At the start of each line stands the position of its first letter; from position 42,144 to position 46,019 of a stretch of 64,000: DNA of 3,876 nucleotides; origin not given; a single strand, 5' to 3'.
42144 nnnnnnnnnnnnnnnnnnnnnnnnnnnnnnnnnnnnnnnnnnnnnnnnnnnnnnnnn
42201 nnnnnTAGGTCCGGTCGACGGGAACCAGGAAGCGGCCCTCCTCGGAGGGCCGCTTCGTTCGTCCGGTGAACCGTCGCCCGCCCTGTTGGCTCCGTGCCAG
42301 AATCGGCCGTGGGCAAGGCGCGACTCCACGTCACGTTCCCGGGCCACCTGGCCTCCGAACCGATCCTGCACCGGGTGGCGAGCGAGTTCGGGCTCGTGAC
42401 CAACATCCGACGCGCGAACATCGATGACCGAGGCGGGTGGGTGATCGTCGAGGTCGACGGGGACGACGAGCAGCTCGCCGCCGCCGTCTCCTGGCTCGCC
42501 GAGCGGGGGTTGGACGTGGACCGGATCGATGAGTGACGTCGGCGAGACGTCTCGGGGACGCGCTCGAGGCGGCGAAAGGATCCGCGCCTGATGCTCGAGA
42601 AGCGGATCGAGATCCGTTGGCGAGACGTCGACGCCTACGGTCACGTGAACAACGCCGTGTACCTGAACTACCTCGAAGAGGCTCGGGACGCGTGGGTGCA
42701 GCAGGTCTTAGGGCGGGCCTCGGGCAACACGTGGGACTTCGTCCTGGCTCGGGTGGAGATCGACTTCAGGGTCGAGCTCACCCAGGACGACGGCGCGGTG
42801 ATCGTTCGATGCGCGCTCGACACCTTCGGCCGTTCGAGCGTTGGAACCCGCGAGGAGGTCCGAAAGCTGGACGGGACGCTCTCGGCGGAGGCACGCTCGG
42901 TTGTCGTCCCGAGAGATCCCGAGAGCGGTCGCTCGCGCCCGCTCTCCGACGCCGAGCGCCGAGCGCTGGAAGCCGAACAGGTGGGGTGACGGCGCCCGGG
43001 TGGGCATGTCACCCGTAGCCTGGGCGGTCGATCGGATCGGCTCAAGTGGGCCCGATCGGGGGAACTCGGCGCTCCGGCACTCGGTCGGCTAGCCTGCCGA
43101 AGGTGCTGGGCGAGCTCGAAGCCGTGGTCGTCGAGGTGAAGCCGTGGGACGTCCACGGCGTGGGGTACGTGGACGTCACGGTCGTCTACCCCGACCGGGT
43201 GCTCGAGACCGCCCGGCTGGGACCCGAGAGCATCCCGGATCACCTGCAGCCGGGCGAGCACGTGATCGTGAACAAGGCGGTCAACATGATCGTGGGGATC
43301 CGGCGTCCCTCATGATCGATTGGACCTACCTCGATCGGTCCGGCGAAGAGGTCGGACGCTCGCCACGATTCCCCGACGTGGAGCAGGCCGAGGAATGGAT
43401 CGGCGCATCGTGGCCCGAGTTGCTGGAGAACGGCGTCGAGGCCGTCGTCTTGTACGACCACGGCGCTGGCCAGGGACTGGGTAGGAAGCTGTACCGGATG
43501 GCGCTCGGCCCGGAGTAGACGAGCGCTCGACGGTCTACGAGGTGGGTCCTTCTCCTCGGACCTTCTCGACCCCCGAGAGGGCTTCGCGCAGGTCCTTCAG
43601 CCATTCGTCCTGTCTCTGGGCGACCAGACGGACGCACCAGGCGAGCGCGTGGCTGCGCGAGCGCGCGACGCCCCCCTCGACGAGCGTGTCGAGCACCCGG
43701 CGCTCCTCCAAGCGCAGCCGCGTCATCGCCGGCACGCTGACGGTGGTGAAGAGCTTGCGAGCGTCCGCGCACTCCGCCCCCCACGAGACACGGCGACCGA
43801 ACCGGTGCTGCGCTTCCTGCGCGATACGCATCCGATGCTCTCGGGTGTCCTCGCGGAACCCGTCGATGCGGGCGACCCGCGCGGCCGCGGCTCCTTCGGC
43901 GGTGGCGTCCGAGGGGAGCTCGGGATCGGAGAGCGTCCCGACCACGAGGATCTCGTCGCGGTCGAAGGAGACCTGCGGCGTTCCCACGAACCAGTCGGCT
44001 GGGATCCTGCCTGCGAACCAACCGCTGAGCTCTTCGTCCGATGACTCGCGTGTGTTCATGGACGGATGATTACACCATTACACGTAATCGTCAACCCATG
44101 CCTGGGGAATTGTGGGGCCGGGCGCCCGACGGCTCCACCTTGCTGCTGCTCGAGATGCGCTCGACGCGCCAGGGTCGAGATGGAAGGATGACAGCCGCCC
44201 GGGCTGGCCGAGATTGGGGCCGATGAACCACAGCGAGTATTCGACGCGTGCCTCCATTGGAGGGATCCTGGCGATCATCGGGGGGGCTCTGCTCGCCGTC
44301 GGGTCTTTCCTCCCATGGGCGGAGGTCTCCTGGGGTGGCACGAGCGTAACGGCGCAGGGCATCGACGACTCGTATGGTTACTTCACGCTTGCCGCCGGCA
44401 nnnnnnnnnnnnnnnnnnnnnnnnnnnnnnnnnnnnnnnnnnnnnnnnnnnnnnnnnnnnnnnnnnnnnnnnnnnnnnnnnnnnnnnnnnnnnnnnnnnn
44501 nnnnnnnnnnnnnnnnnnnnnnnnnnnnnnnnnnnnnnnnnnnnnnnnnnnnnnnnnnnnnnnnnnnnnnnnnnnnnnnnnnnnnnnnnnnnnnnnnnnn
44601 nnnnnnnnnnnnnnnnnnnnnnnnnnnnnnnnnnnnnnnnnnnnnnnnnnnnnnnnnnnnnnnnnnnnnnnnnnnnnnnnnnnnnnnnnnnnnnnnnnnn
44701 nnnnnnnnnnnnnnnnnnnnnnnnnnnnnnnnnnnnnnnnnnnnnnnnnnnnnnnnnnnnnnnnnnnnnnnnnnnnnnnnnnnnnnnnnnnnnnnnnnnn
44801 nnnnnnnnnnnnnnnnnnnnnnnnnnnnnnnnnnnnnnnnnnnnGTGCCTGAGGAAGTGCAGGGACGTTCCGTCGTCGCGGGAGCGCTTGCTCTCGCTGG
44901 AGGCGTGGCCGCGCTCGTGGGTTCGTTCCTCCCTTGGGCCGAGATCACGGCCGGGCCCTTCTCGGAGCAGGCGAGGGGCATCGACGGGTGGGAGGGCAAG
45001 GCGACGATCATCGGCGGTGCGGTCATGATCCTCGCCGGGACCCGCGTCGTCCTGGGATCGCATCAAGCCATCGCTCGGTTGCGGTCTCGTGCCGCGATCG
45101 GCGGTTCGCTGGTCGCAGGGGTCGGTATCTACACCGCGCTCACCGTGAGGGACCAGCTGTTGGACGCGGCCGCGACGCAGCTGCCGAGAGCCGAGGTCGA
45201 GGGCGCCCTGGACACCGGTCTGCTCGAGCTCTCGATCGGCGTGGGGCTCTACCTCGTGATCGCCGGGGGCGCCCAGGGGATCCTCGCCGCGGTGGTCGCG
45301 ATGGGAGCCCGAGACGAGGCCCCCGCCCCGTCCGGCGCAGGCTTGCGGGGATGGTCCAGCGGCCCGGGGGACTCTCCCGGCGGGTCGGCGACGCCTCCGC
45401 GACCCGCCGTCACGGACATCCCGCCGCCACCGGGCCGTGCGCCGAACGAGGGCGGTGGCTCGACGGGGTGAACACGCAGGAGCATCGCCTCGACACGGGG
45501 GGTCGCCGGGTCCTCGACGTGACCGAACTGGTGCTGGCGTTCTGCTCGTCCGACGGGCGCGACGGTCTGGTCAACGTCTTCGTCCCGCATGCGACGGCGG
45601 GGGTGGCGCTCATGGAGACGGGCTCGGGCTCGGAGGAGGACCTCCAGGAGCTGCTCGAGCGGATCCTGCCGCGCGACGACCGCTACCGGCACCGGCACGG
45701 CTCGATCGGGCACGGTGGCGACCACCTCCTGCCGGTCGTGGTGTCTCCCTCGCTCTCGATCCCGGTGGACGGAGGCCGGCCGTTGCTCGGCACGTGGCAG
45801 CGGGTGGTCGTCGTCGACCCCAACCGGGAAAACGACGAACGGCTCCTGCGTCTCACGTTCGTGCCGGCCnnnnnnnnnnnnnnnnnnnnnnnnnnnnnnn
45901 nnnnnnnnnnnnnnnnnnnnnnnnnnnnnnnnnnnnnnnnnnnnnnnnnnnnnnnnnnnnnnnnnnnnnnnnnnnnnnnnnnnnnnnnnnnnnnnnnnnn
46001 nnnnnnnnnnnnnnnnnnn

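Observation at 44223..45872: Tandem duplicated 4-TM proteins with low-complexity tails, coupled to a YjbQ-family gene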

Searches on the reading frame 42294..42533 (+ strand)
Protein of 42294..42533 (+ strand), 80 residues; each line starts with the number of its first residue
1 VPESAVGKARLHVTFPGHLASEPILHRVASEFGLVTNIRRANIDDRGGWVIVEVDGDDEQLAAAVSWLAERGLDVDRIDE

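Call 77: search_protein_families(library=ncbifam, proteins=[window:42294-42533:+], max_evalue=0.01)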
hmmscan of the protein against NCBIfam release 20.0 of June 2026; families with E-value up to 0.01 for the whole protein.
window:42294-42533:+ (80 aa): 1 family
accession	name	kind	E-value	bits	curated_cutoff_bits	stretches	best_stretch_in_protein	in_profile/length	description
TIGR02314.1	ABC_MetN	equivalog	2.1e-05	23.7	499.7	1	11-76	269-338/343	methionine ABC transporter ATP-binding protein MetN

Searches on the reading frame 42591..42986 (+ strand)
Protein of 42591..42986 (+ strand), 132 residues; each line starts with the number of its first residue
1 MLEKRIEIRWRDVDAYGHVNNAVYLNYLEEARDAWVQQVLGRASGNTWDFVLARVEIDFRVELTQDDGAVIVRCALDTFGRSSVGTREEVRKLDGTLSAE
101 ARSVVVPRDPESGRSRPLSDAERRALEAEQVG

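Call 77: search_protein_families(library=ncbifam, proteins=[window:42591-42986:+], max_evalue=0.01)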
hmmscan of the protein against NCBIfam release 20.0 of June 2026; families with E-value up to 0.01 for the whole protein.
window:42591-42986:+ (132 aa): 3 families
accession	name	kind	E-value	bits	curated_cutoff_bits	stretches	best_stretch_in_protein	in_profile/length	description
TIGR00051.1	TIGR00051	subfamily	3.7e-12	46.6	68.7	1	7-114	3-112/117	YbgC/FadM family acyl-CoA thioesterase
TIGR02799.1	thio_ybgC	equivalog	5.9e-10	39.5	141.35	1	5-120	4-121/126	tol-pal system-associated acyl-CoA thioesterase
NF008065.0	PRK10800.1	equivalog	0.00051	20.2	185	1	6-115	10-121/134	tol-pal system-associated acyl-CoA thioesterase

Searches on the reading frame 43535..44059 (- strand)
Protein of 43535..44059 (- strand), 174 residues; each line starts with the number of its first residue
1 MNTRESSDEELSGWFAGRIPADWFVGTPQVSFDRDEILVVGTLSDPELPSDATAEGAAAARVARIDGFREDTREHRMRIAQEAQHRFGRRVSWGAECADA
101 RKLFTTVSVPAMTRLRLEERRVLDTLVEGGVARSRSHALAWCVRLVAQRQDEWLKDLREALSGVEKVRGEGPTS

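Call 3: search_protein_families(library=pfam, proteins=[window:43535-44059:-], max_evalue=1)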
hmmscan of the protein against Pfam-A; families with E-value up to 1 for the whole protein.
window:43535-44059:- (174 aa): 1 family
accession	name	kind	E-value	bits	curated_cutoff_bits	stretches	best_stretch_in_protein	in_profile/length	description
PF12553.13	DUF3742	-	0.056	13.9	27.2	1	118-147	27-56/120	Protein of unknown function (DUF3742)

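Call 5: search_protein_families(library=ncbifam, proteins=[window:43535-44059:-], max_evalue=1)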
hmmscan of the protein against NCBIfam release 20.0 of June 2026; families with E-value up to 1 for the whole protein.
window:43535-44059:- (174 aa): 1 family
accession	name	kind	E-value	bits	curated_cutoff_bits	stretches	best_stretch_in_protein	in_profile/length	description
NF058631.1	sRNA_TF_AbmR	equivalog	2.9e-73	244.9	160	1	9-173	3-166/167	ATP-binding transcription factor AbmR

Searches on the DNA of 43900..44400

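Call 35: search_rna_families(source=window, start=43900, end=44400, threshold=evalue, max_evalue=10)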
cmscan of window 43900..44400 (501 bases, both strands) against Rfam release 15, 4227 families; matches with E-value up to 10: 2.
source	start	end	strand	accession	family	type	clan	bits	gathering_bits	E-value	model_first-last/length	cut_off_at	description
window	44258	44314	+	RF03873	mir-3192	Gene; miRNA;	-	18.8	80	0.54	1-77/77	no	mir-3192 microRNA precursor family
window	44175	44247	+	RF01516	v-snoRNA-1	Gene; snRNA; snoRNA; CD-box;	-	13.2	75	4.8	1-65/65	no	Human herpesvirus 1 small nucleolar RNA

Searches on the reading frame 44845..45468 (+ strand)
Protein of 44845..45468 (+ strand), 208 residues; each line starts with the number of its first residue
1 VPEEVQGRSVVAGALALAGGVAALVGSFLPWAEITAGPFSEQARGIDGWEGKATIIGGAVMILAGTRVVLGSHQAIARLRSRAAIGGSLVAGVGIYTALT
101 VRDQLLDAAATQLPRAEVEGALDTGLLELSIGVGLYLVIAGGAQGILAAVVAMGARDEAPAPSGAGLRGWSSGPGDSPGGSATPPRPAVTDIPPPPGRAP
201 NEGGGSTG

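Call 3: search_protein_families(library=pfam, proteins=[window:44845-45468:+], max_evalue=1)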
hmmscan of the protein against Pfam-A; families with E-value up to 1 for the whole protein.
window:44845-45468:+ (208 aa): 2 families
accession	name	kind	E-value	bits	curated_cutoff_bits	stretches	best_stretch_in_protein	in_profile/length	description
PF09534.15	Trp_oprn_chp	-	0.015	15.6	29.6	1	15-162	3-146/180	Tryptophan-associated transmembrane protein (Trp_oprn_chp)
PF19901.4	DUF6374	-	0.08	13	25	1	100-111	16-27/59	Family of unknown function (DUF6374)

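Call 5: search_protein_families(library=ncbifam, proteins=[window:44845-45468:+], max_evalue=1)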
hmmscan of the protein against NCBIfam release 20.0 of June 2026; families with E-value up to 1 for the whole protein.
window:44845-45468:+ (208 aa): 0 families

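Call 10: find_homologous_proteins(query=window:44845-45468:+, max_evalue=0.001)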
Query window:44845-45468:+ (208 aa): 190 proteins with E <= 0.001 among 8000 candidates; the best 120 are listed.
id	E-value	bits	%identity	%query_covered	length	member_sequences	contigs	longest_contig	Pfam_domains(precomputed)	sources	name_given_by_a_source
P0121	9.4e-121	419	100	100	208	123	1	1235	-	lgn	-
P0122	4.5e-109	381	92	100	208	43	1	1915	-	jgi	jgi:hypothetical protein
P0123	1.0e-106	373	90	100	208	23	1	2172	-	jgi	jgi:hypothetical protein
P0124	3.8e-106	372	97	90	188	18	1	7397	-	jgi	jgi:hypothetical protein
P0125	4.6e-104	365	89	98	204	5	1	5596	-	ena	-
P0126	7.2e-102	358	88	98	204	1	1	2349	-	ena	-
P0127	7.2e-101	354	94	90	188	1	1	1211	-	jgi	jgi:hypothetical protein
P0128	4.5e-100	352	93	90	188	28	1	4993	-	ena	-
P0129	6.3e-100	351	86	88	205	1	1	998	-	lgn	-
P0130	7.2e-96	338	90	90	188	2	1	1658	-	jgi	jgi:hypothetical protein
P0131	3.1e-91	323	87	90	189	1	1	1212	-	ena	-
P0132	1.0e-90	321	85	89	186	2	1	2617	-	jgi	-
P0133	1.1e-90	321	86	90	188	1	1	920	-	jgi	-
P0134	3.4e-90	319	85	90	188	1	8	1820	-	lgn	-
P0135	3.1e-88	313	84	90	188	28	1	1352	-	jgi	jgi:hypothetical protein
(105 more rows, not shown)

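Call 56: predict_structure(alignment_id=A4)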
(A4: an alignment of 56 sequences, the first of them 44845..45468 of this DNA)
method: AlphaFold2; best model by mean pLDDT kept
length: 208 residues; sequences in the alignment: 56
mean_pLDDT: 64.9   pTM: 0.35
mean pLDDT of the five models: 64.9, 61.5, 61.0, 60.2, 56.8
residues with pLDDT >= 90: 0; 70-90: 92; 50-70: 95; < 50: 21
segments of 3 or more residues with pLDDT < 50: 170-181
pLDDT, mean of each block of 10 residues (from residue 1): 66 73 67 54 57 72 66 58 70 76 79 74 71 74 74 65 53 46 51 60 55
secondary structure, 60 per line:
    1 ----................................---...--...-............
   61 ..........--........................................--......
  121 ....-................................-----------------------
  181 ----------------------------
elements in order: H5-36 H49-70 H73-112 H115-124 H126-157

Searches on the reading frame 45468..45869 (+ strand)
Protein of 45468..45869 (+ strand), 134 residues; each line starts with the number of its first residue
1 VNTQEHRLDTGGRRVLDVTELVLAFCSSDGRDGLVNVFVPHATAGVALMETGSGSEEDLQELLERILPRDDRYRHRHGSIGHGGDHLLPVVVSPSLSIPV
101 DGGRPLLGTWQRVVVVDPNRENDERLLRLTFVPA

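Call 3: search_protein_families(library=pfam, proteins=[window:45468-45869:+], max_evalue=1)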
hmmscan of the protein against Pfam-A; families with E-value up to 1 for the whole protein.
window:45468-45869:+ (134 aa): 1 family
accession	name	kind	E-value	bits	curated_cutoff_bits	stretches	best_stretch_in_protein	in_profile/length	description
PF01894.22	UPF0047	-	4.5e-25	88.5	27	1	17-129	1-115/117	Uncharacterised protein family UPF0047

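Call 5: search_protein_families(library=ncbifam, proteins=[window:45468-45869:+], max_evalue=1)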
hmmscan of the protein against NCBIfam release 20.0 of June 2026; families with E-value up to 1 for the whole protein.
window:45468-45869:+ (134 aa): 1 family
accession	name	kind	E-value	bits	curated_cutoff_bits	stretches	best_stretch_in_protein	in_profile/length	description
TIGR00149.1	TIGR00149_YjbQ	hypoth_equivalog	2.4e-19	69.4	67.75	1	12-125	10-124/132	secondary thiamine-phosphate synthase enzyme YjbQ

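Call 71: search_solved_structures(query=window:45468-45869:+, max_evalue=0.001)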
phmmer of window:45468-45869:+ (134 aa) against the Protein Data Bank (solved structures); distinct sequences matched with E-value up to 0.001: 9.
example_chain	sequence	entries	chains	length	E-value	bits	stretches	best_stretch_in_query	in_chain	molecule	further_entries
2p6h_A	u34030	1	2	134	8.4e-14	55.1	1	14-125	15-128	Hypothetical protein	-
1xbf_A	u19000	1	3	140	1.8e-10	44.3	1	12-124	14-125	Clostridium acetobutylicum Q97KL0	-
1ve0_A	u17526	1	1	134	1.8e-10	44.3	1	15-117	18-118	hypothetical protein (ST2072)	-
1vmh_A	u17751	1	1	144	2.1e-10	44.1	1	12-123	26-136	Uncharacterized conserved protein YjbQ/UPF0047 family, ortholog yugU B.subtilis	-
2p6c_A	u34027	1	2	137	1.1e-09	41.8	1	14-125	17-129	aq_2013 protein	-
2cu5_A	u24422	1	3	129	1e-07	35.4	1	18-117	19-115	Conserved Hypothetical Protein TT1486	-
1vph_A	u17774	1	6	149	8.7e-06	29.1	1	15-127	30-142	hypothetical protein SSO2532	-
1vmf_A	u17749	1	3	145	0.00023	24.5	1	14-116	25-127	hypothetical protein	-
1vmj_A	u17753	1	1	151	0.00048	23.5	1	13-115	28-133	hypothetical protein TM0723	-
